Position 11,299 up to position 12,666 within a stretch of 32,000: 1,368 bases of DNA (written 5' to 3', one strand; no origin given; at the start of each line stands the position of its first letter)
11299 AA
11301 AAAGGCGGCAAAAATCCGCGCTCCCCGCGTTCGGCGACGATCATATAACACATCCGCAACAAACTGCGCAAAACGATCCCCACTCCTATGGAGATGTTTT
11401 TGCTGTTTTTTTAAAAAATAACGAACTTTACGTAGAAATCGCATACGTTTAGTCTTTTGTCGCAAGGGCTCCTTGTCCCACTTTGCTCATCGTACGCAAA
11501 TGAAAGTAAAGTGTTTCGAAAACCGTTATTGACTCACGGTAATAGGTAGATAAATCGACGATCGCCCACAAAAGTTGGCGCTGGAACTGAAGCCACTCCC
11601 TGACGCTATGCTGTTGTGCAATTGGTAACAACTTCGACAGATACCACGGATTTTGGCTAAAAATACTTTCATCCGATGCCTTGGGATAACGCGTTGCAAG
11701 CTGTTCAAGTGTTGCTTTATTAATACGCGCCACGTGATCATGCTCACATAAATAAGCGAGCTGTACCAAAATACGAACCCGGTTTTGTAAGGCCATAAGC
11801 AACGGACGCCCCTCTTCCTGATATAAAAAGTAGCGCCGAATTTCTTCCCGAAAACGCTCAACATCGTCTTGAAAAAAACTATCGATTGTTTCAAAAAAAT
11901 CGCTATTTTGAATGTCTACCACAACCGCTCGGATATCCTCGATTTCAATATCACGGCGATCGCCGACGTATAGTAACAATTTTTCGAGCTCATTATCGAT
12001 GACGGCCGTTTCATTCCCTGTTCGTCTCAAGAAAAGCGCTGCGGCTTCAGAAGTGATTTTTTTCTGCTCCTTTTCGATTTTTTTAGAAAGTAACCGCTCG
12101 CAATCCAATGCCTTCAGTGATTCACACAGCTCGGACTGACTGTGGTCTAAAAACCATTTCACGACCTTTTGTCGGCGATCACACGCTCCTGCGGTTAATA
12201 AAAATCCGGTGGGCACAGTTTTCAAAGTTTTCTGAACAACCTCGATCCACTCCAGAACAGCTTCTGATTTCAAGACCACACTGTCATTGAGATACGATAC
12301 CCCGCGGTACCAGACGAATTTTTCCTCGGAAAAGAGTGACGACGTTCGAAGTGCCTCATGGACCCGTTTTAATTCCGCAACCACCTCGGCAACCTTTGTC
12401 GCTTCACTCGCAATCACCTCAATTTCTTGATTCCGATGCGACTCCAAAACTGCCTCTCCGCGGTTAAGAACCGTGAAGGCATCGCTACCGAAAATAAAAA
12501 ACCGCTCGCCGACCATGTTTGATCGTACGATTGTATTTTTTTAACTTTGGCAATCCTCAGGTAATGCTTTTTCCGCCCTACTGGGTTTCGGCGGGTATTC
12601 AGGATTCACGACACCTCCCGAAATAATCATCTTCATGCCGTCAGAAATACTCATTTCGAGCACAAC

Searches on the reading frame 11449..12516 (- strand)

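Call 30: search_protein_families(library=pfam, proteins=[window:11449-12516:-], max_evalue=0.00001)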
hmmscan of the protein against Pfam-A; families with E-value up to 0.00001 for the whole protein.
window:11449-12516:- (355 aa): 0 families

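Call 74: search_protein_families(library=pfam, proteins=[window:11449-12516:-], max_evalue=0.1)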
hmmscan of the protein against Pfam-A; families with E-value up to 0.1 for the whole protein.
window:11449-12516:- (355 aa): 3 families
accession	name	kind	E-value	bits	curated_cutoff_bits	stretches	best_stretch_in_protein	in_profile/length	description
PF06144.19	DNA_pol3_delta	-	0.018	15.5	21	1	7-125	2-117/124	DNA polymerase III, delta subunit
PF21907.4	SAM_CEP-1_C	-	0.067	13.9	26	0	310-339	55-84/103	CEP-1 C-terminal SAM domain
PF14809.11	TGT_C1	-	0.097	13.4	25.3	0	263-304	21-62/70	C1 domain of tRNA-guanine transglycosylase dimerisation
